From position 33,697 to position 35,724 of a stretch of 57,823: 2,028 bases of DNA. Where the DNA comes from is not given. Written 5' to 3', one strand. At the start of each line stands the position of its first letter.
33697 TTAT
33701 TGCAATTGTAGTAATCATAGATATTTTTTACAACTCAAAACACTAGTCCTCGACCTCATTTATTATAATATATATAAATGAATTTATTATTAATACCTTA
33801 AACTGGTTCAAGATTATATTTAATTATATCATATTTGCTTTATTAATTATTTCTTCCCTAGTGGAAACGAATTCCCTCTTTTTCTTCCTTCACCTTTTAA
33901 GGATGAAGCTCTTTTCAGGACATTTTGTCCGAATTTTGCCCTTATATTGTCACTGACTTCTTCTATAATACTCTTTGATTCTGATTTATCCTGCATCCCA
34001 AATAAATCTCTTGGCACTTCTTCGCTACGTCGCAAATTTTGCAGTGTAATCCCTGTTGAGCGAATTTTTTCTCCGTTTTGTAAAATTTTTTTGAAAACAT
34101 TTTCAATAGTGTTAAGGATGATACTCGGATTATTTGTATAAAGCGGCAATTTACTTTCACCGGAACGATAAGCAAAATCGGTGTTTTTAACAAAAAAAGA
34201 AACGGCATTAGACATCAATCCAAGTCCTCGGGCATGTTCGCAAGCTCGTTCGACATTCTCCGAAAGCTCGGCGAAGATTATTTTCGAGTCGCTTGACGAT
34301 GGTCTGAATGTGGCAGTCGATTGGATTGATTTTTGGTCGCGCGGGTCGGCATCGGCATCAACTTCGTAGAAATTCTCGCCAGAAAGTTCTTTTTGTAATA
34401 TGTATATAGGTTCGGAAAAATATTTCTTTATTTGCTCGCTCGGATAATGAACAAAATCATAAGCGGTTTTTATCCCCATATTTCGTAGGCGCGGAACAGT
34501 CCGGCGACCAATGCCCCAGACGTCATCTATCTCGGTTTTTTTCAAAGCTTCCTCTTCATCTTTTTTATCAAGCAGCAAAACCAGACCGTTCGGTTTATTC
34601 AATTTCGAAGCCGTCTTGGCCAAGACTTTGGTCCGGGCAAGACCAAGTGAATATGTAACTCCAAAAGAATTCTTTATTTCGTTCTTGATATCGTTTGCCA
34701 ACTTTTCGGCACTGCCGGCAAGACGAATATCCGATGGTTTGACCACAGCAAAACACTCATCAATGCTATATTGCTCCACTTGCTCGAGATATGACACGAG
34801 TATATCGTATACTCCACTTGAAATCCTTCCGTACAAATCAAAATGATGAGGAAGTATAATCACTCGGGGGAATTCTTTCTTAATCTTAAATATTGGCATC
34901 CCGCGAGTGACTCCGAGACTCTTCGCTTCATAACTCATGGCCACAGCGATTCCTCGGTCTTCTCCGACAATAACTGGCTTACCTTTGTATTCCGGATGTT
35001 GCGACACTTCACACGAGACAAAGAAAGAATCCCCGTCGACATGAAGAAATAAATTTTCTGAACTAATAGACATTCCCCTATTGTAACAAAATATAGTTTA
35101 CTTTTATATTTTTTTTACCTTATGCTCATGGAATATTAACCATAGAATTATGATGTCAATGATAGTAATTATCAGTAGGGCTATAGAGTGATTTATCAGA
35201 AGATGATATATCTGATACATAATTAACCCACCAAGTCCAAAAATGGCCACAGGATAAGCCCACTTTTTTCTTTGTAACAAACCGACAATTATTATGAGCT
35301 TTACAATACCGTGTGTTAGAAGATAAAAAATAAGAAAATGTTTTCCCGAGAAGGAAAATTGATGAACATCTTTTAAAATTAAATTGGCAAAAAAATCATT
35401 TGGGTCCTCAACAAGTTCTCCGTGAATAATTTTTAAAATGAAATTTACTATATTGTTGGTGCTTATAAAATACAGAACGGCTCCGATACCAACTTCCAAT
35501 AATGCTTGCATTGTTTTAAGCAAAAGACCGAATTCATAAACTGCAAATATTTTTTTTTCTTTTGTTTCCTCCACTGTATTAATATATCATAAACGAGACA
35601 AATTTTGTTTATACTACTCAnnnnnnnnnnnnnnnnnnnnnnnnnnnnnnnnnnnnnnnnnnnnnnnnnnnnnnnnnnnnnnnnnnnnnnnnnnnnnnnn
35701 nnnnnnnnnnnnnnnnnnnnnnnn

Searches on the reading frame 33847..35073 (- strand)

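Call 9: search_protein_families(library=pfam, proteins=[window:33847-35073:-], max_evalue=0.001)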
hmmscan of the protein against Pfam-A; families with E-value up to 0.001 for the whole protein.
window:33847-35073:- (408 aa): 3 families
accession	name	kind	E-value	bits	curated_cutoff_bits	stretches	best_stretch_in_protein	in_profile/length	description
PF00817.25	IMS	-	6.8e-41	140.1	23.2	1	12-157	1-148/148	impB/mucB/samB family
PF11799.13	IMS_C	-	4.7e-14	53.2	20.7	1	248-353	2-105/109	impB/mucB/samB family C-terminal domain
PF11798.14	IMS_HHH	-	2.9e-06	27.6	24.4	1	171-201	2-32/32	IMS family HHH motif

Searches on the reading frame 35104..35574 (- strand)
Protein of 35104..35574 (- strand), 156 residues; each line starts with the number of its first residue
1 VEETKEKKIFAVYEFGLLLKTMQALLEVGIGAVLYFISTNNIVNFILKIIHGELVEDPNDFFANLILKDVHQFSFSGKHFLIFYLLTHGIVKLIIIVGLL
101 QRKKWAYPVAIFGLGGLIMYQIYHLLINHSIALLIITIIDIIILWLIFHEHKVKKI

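Call 59: search_protein_families(library=pfam, proteins=[window:35104-35574:-], max_evalue=0.001)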
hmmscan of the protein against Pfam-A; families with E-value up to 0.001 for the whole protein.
window:35104-35574:- (156 aa): 1 family
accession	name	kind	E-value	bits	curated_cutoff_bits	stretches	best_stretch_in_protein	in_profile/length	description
PF09900.14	DUF2127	-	1.2e-27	97.3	24.3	1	16-150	5-139/140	Predicted membrane protein (DUF2127)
